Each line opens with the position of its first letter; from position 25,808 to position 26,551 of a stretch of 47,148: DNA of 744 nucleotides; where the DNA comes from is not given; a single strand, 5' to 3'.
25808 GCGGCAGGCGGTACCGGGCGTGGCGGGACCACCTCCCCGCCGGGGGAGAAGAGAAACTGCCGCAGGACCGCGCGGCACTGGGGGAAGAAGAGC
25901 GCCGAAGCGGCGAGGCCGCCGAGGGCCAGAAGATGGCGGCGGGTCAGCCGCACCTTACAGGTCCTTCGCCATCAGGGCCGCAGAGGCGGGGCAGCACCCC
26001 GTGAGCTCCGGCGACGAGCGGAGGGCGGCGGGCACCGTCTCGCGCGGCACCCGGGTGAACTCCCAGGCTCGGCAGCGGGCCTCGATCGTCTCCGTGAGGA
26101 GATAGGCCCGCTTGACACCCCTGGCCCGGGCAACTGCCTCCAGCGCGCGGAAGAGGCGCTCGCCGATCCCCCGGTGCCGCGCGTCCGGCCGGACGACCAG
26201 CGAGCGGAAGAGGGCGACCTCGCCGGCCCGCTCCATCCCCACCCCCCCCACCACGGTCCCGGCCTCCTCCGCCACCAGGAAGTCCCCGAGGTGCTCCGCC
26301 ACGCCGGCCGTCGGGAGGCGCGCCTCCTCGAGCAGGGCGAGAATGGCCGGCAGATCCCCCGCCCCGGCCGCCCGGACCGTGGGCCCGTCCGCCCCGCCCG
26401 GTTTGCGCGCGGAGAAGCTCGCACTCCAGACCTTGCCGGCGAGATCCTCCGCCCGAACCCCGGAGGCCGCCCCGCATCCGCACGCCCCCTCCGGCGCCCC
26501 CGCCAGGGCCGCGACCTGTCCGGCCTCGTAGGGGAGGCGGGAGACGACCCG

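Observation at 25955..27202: Single-ORF fusion of arsenite methyltransferase ArsM with an ArsN2-type acetyltransferase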

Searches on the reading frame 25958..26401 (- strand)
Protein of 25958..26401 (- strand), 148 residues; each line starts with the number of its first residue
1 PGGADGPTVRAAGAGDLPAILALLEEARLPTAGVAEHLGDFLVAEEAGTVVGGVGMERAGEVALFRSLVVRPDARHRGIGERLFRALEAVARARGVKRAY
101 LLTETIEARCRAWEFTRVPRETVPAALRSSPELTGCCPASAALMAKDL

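Call 4: search_protein_families(library=ncbifam, proteins=[window:25958-26401:-], max_evalue=0.01)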
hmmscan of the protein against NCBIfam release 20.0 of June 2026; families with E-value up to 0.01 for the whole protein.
window:25958-26401:- (148 aa): 11 families
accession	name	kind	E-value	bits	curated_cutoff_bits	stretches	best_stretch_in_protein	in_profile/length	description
NF040501.1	resist_ArsN2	equivalog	3.9e-39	133.3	125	1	16-146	1-132/133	arsenic resistance N-acetyltransferase ArsN2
NF005840.0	PRK07757.1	equivalog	2.7e-10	40.3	154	1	32-125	35-128/153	N-acetyltransferase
NF005921.0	PRK07922.1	equivalog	3.7e-08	33.2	180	1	8-108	8-117/170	amino-acid N-acetyltransferase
TIGR01575.1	rimI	equivalog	2.7e-07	30.8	86.4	1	34-101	27-94/132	ribosomal protein S18-alanine N-acetyltransferase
TIGR01890.1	N-Ac-Glu-synth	equivalog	3.6e-07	29.5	202.85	1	34-129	317-414/429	amino-acid N-acetyltransferase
NF003641.0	PRK05279.1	equivalog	3.9e-07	29.3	344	1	33-126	328-423/441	amino-acid N-acetyltransferase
NF002959.0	PRK03624.1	equivalog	2.3e-06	27.4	124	1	39-103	49-113/147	GNAT family acetyltransferase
NF008964.0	PRK12308.1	equivalog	3.1e-05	22.5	657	1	33-125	497-589/624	argininosuccinate lyase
TIGR03448.1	mycothiol_MshD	equivalog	0.00082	18.8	163.1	1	37-90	44-99/294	mycothiol synthase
NF041716.1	HxA_phane_GNAT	equivalog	0.0011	18.8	250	0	42-112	56-133/152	cyclophane-containing RiPP N-acetyltransferase HaaN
NF000158.2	AAC_6p_Il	exception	0.0052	16.7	270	1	59-97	79-117/152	aminoglycoside N-acetyltransferase AAC(6')-Il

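Call 5: search_protein_families(library=pfam, proteins=[window:25958-26401:-], max_evalue=0.01)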
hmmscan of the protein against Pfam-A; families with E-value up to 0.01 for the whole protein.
window:25958-26401:- (148 aa): 5 families
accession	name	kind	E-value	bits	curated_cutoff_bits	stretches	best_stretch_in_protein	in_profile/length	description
PF00583.31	Acetyltransf_1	-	3e-12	47.3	20.7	1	38-115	32-110/116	Acetyltransferase (GNAT) family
PF13508.13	Acetyltransf_7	-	2.5e-11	44.2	27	1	39-103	3-69/84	Acetyltransferase (GNAT) domain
PF13673.13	Acetyltransf_10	-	5.3e-06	26.9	23.6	1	41-98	33-87/128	Acetyltransferase (GNAT) domain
PF12568.14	PanZ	-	0.0011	18.9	22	1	51-107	50-104/128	Acetyltransferase (GNAT) domain, PanZ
PF13480.13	Acetyltransf_6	-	0.008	16.8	22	0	35-103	68-136/143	Acetyltransferase (GNAT) domain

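Call 18: search_solved_structures(query=window:25958-26401:-, max_evalue=0.01, show_alignments=2)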
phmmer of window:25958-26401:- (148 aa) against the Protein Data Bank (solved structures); distinct sequences matched with E-value up to 0.01: 5.
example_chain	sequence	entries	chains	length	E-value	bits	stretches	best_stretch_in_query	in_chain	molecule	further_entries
2r8v_A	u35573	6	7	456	4.5e-05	27.1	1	8-104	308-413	Putative acetylglutamate synthase | Amino-acid acetyltransferase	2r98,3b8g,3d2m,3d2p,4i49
5xxr_A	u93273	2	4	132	0.00045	23.9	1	45-112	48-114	Protein RibT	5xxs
6nas_N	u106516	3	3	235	0.0023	21.5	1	46-104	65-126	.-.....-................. 80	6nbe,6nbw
2bl1_A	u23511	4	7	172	0.0036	20.9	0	64-97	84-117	PUTATIVE PHOSPHINOTHRICIN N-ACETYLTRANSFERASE PA4866 | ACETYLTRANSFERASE PA4866 FROM P. AERUGINOSA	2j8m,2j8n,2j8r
1yvo_A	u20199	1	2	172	0.0049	20.5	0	64-97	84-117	conserved hypothetical protein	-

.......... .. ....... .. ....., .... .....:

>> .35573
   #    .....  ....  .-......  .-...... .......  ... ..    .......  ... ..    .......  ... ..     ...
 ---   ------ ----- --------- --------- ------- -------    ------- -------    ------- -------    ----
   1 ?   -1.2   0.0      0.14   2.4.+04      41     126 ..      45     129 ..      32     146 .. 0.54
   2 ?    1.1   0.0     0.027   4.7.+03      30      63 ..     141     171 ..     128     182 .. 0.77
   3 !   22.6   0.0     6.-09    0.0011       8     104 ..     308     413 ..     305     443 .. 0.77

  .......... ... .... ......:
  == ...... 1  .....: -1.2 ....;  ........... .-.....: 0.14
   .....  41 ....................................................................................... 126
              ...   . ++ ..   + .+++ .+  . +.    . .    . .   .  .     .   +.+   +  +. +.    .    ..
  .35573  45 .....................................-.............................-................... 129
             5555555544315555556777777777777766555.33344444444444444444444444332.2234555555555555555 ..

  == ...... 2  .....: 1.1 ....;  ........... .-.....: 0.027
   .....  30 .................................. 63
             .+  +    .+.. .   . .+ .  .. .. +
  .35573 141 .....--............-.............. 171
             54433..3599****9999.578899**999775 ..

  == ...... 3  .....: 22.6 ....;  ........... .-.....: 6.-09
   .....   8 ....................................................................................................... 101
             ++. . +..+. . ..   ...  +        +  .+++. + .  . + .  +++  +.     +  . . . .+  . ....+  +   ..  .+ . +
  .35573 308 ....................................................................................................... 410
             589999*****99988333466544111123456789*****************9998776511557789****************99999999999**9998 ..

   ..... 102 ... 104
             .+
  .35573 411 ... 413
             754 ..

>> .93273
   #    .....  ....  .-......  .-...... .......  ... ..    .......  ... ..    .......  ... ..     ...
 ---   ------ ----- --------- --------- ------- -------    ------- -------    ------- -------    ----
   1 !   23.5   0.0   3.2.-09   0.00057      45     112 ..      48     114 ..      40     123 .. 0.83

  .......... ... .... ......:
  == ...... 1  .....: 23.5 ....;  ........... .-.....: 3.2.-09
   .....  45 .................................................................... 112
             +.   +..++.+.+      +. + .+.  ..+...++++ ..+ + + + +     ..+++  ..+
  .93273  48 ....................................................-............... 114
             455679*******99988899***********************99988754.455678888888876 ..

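Call 27: search_protein_representatives(protein=window:25958-26392:-)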
Query: 145 residues. Proteins with E-value up to 0.001 (for the whole library): 5095; up to 1e-10: 2525; up to 1e-30: 1. The best 150 are listed.
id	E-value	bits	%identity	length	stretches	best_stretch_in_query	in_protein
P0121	1.2e-57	210.3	89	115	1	32-145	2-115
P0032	3.7e-29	118.1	53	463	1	9-144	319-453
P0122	5.6e-29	117.5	52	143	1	6-142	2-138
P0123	1.6e-28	116.0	49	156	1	7-142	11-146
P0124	1.1e-27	113.3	49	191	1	7-145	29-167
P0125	1.2e-27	113.2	46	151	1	6-145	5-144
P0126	1.8e-27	112.6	50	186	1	5-142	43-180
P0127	4.1e-27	111.5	46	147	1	4-142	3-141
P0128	1.2e-26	110.0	47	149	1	4-142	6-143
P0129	1.3e-26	109.9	49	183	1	4-143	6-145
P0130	1.5e-26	109.6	52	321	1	3-144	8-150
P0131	2.8e-26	108.7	47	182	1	5-142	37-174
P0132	3.7e-26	108.4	45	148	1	7-144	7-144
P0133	5.4e-26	107.8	50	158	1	4-142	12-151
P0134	5.7e-26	107.7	46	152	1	5-141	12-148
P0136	8.0e-26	107.3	45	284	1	5-145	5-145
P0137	8.3e-26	107.2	45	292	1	4-143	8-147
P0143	2.3e-25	105.8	44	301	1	2-141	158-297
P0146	3.5e-25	105.2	49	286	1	6-143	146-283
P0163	5.7e-24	101.3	34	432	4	9-144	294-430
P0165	6.3e-24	101.1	49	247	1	6-145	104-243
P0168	9.8e-24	100.5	43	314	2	8-143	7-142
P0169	1.1e-23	100.4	46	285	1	5-143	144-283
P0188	5.9e-23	98.0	43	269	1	7-142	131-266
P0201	1.3e-22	96.9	47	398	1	5-144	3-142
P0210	2.2e-22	96.1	43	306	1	6-142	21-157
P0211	2.3e-22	96.1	41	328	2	17-145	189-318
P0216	2.9e-22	95.8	46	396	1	9-142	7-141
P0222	3.8e-22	95.4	48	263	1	4-144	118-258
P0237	9.6e-22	94.1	44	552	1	5-145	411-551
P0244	1.3e-21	93.7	44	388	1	5-142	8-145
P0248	1.4e-21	93.5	48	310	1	9-140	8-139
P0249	1.4e-21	93.5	46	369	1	4-141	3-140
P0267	3.8e-21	92.2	39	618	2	3-145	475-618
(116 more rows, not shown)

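Call 28: search_protein_families(library=ncbifam, proteins=[P0163, P0237, P0267, P0201, P0216, P0244, P0249, P0130, P0143, P0211], max_evalue=1e-8)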
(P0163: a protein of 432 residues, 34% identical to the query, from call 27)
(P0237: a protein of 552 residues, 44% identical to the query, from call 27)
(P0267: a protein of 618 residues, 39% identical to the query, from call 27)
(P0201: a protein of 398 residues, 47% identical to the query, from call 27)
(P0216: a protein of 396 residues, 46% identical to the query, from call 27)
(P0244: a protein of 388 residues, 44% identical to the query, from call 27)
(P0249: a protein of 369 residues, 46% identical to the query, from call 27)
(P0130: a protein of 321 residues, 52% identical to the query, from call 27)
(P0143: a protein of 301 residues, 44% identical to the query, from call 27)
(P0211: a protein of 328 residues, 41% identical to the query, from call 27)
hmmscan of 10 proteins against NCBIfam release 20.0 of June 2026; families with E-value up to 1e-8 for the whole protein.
P0163 (432 aa): 9 families
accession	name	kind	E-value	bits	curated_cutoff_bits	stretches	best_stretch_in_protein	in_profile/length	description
NF040501.1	resist_ArsN2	equivalog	3.3e-48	162.7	125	1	301-429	4-132/133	arsenic resistance N-acetyltransferase ArsN2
TIGR01575.1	rimI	equivalog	1.4e-25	90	86.4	1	54-137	36-115/132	ribosomal protein S18-alanine N-acetyltransferase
NF002959.0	PRK03624.1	equivalog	2e-20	73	124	0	54-143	53-138/147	GNAT family acetyltransferase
NF005840.0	PRK07757.1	equivalog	6.5e-17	61.9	154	1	318-413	39-133/153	N-acetyltransferase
TIGR03448.1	mycothiol_MshD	equivalog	1.8e-14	53.7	163.1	0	84-137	235-288/294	mycothiol synthase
NF007025.1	PRK09491.1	equivalog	6e-13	49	173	0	84-136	69-121/145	ribosomal protein S18-alanine N-acetyltransferase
NF005921.0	PRK07922.1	equivalog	9.7e-13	48.1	180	0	322-412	47-137/170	amino-acid N-acetyltransferase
NF040503.1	resist_ArsN1a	equivalog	2e-10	40.6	170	0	89-136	88-135/159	arsinothricin resistance N-acetyltransferase ArsN1 family A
NF000487.1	stat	exception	8.9e-09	35.1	420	0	83-135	110-162/189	streptothricin N-acetyltransferase STAT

P0237 (552 aa): 38 families (the best 25 are shown)
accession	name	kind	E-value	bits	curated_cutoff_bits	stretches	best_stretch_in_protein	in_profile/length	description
NF040501.1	resist_ArsN2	equivalog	1.1e-44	151.2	125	1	420-549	2-132/133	arsenic resistance N-acetyltransferase ArsN2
NF005313.0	PRK06847.1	subfamily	1.4e-43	149.3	372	1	4-338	6-333/375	hypothetical protein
NF033623.1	urate_HpxO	equivalog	2.5e-33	115.6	500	1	5-339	2-329/381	FAD-dependent urate hydroxylase HpxO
NF005720.0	PRK07538.1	subfamily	1.8e-31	109.5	400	1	4-340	4-352/418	hypothetical protein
NF005243.0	PRK06753.1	equivalog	3.3e-31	108.5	365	1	4-368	2-350/374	hypothetical protein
NF006021.0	PRK08163.1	equivalog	1.5e-27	96.7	459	1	4-358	7-359/398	3-hydroxybenzoate 6-monooxygenase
TIGR01988.1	Ubi-OHases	subfamily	2.2e-23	82.7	224.65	1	4-389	1-386/387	ubiquinone biosynthesis hydroxylase, UbiH/UbiF/VisC/COQ6 family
NF004834.1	PRK06185.1-3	subfamily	4.8e-23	81.6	500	1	3-325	8-323/420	FAD-dependent oxidoreductase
NF004833.1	PRK06185.1-1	subfamily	1.6e-22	79.9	488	1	5-324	5-318/403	FAD-dependent oxidoreductase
NF005761.0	PRK07588.1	equivalog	6.9e-21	74.6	454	1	261-337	253-330/392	FAD-binding domain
NF005566.0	PRK07236.1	subfamily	2.6e-20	72.7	333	2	3-166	7-159/386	hypothetical protein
TIGR01984.1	UbiH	equivalog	8.3e-19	67.6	392.2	1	5-385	2-377/382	2-octaprenyl-6-methoxyphenyl hydroxylase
NF005062.0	PRK06475.1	equivalog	6e-18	64.9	524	1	285-340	291-345/401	FAD-binding protein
NF004829.0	PRK06183.1-3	subfamily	9.8e-18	64.2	390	1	3-396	9-400/520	bifunctional 3-(3-hydroxy-phenyl)propionate/3-hydroxycinnamic acid hydroxylase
NF005452.0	PRK07045.1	equivalog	1.3e-16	60.5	397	1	4-336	7-338/388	putative monooxygenase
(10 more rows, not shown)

P0267 (618 aa): 6 families
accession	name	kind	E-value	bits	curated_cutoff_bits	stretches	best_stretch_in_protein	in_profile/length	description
NF040501.1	resist_ArsN2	equivalog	4.6e-48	162.2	125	1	486-615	2-131/133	arsenic resistance N-acetyltransferase ArsN2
NF058666.1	D_CycloSer_DcsG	equivalog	1.6e-45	155.5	360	1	5-285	3-294/298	D-cycloserine synthetase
NF005921.0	PRK07922.1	equivalog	2.6e-15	56.4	180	1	472-598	3-136/170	amino-acid N-acetyltransferase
NF005840.0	PRK07757.1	equivalog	2e-12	47.3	154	0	511-599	44-132/153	N-acetyltransferase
TIGR01575.1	rimI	equivalog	1.6e-11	44.5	86.4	0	333-437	11-117/132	ribosomal protein S18-alanine N-acetyltransferase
NF003641.0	PRK05279.1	equivalog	5.4e-09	35.4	344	0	510-599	335-426/441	amino-acid N-acetyltransferase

P0201 (398 aa): 7 families
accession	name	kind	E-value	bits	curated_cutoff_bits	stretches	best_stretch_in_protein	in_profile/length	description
NF040501.1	resist_ArsN2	equivalog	3.5e-42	143.2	125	1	12-140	2-131/133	arsenic resistance N-acetyltransferase ArsN2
NF005921.0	PRK07922.1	equivalog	3.1e-14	52.9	180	1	3-124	8-137/170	amino-acid N-acetyltransferase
NF005840.0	PRK07757.1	equivalog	4.4e-13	49.4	154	1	35-123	43-131/153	N-acetyltransferase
TIGR01890.1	N-Ac-Glu-synth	equivalog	1.5e-10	40.6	202.85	1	28-124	316-414/429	amino-acid N-acetyltransferase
NF043040.1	corrin_prot_MT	hypoth_equivalog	2.5e-10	40.1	180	1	187-293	34-146/216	corrinoid protein-associated methyltransferase CpaM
NF008964.0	PRK12308.1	equivalog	1.7e-09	36.6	657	1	32-126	501-595/624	argininosuccinate lyase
NF045667.1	MTase_DVU1556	equivalog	3.4e-09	36.5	155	1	188-293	18-118/213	DVU_1556 family methyltransferase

P0216 (396 aa): 12 families
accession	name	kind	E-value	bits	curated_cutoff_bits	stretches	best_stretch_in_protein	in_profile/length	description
NF040501.1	resist_ArsN2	equivalog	2.4e-45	153.4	125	1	12-141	2-131/133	arsenic resistance N-acetyltransferase ArsN2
NF043040.1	corrin_prot_MT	hypoth_equivalog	9.9e-18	64.4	180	1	201-301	37-146/216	corrinoid protein-associated methyltransferase CpaM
NF045667.1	MTase_DVU1556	equivalog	1e-17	64.3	155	1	203-303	22-120/213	DVU_1556 family methyltransferase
TIGR01983.1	UbiG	equivalog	3.6e-14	52.6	102.95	1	200-304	46-153/228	bifunctional 2-polyprenyl-6-hydroxyphenol methylase/3-demethylubiquinol 3-O-methyltransferase UbiG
TIGR02072.1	BioC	equivalog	1.2e-13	51.5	184.95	1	204-304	35-134/244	malonyl-ACP O-methyltransferase BioC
TIGR02021.1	BchM-ChlM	equivalog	2.1e-13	50.2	158.9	1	199-279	48-130/218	magnesium protoporphyrin IX methyltransferase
NF007610.0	PRK10258.1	equivalog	2.8e-13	49.8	342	1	197-304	36-140/251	malonyl-ACP O-methyltransferase BioC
NF001241.0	PRK00216.1-2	equivalog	1.8e-11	44.1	327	1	169-303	16-148/231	demethylmenaquinone methyltransferase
NF005840.0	PRK07757.1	equivalog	2.8e-11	43.6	154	1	30-123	38-130/153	N-acetyltransferase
TIGR01934.1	MenG_MenH_UbiE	subfamily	1.4e-10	40.9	158.35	1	195-301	31-140/223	ubiquinone/menaquinone biosynthesis methyltransferase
NF005921.0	PRK07922.1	equivalog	9e-10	38.4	180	1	32-123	44-135/170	amino-acid N-acetyltransferase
NF003641.0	PRK05279.1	equivalog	1.6e-09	37.2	344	1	29-124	329-425/441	amino-acid N-acetyltransferase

P0244 (388 aa): 5 families
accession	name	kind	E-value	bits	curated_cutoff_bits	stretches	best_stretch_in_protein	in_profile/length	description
NF040501.1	resist_ArsN2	equivalog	3.7e-44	149.6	125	1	16-146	1-132/133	arsenic resistance N-acetyltransferase ArsN2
NF005840.0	PRK07757.1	equivalog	8e-12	45.3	154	1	36-116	39-119/153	N-acetyltransferase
NF003641.0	PRK05279.1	equivalog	2.8e-11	42.9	344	1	36-130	327-427/441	amino-acid N-acetyltransferase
NF005921.0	PRK07922.1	equivalog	4.2e-11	42.8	180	1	35-117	42-125/170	amino-acid N-acetyltransferase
TIGR01890.1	N-Ac-Glu-synth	equivalog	2.1e-10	40.1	202.85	1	9-132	285-417/429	amino-acid N-acetyltransferase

P0249 (369 aa): 7 families
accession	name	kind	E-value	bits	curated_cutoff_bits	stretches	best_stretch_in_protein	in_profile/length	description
NF040501.1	resist_ArsN2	equivalog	1.3e-40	138.1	125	1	14-141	3-131/133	arsenic resistance N-acetyltransferase ArsN2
TIGR02312.1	HpaH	equivalog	2.8e-16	59.9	351.5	1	163-367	50-266/267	2-oxo-hept-4-ene-1,7-dioate hydratase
TIGR03218.1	catechol_dmpH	equivalog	1e-14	54.5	350.55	1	163-367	53-263/263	2-oxo-3-hexenedioate decarboxylase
TIGR03220.1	catechol_dmpE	equivalog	3.9e-14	52.7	408.8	1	163-367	45-255/255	2-oxopent-4-enoate hydratase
NF008461.0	PRK11342.1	equivalog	1.5e-11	44.1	350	1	164-368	50-260/269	2-keto-4-pentenoate hydratase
NF005840.0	PRK07757.1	equivalog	1.1e-10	41.7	154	1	29-123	36-130/153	N-acetyltransferase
NF005921.0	PRK07922.1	equivalog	4.9e-09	36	180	1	30-125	41-137/170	amino-acid N-acetyltransferase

P0130 (321 aa): 5 families
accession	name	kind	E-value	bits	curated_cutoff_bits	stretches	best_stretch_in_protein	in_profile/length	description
NF040501.1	resist_ArsN2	equivalog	2.7e-43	146.7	125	1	18-149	1-132/133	arsenic resistance N-acetyltransferase ArsN2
TIGR02691.1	arsC_pI258_fam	equivalog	2.2e-19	70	174.3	1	162-285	3-127/129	arsenate reductase (thioredoxin)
NF010053.0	PRK13530.1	subfamily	8.2e-18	65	215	1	160-264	6-110/133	arsenate reductase (thioredoxin)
TIGR02689.1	ars_reduc_gluta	equivalog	3.7e-12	46.5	157.6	1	159-262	2-105/126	arsenate reductase, glutathione/glutaredoxin type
NF005840.0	PRK07757.1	equivalog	1.4e-10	41.3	154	1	13-127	7-127/153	N-acetyltransferase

P0143 (301 aa): 7 families
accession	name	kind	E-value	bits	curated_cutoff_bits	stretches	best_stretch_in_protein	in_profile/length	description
NF040501.1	resist_ArsN2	equivalog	5.6e-41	139.3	125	1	170-299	2-132/133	arsenic resistance N-acetyltransferase ArsN2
NF005840.0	PRK07757.1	equivalog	4.3e-15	56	154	1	161-296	4-143/153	N-acetyltransferase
NF005921.0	PRK07922.1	equivalog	5.1e-12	45.7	180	1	159-279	6-134/170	amino-acid N-acetyltransferase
NF008964.0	PRK12308.1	equivalog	4.1e-10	38.6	657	1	157-286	461-597/624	argininosuccinate lyase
NF045593.1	bilirub_TF_BilQ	equivalog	1.8e-09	37.4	125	0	32-134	26-128/135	bilirubin utilization transcriptional regulator BilQ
NF003641.0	PRK05279.1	equivalog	3.6e-09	36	344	1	161-279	296-423/441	amino-acid N-acetyltransferase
NF050133.1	TransRegFabT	equivalog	8.6e-09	35.8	200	0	33-141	26-134/138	fatty acid biosynthesis transcriptional regulator FabT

P0211 (328 aa): 8 families
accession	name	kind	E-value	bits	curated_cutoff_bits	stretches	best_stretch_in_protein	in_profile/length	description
NF040501.1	resist_ArsN2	equivalog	2.5e-54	182.5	125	2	187-316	3-132/133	arsenic resistance N-acetyltransferase ArsN2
NF005840.0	PRK07757.1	equivalog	4.2e-16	59.2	154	1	207-297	40-130/153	N-acetyltransferase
NF005921.0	PRK07922.1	equivalog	1e-11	44.8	180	0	232-297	71-135/170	amino-acid N-acetyltransferase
NF003641.0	PRK05279.1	equivalog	1.3e-11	44.1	344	1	207-300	332-427/441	amino-acid N-acetyltransferase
TIGR01890.1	N-Ac-Glu-synth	equivalog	1e-10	41.2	202.85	0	208-300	321-415/429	amino-acid N-acetyltransferase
NF002959.0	PRK03624.1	equivalog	1.8e-10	40.7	124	0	206-287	46-131/147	GNAT family acetyltransferase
TIGR01575.1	rimI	equivalog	2.1e-10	40.9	86.4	0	52-131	30-114/132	ribosomal protein S18-alanine N-acetyltransferase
NF007338.0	PRK09831.1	equivalog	1.7e-09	38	146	0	2-131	5-126/150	GNAT family N-acetyltransferase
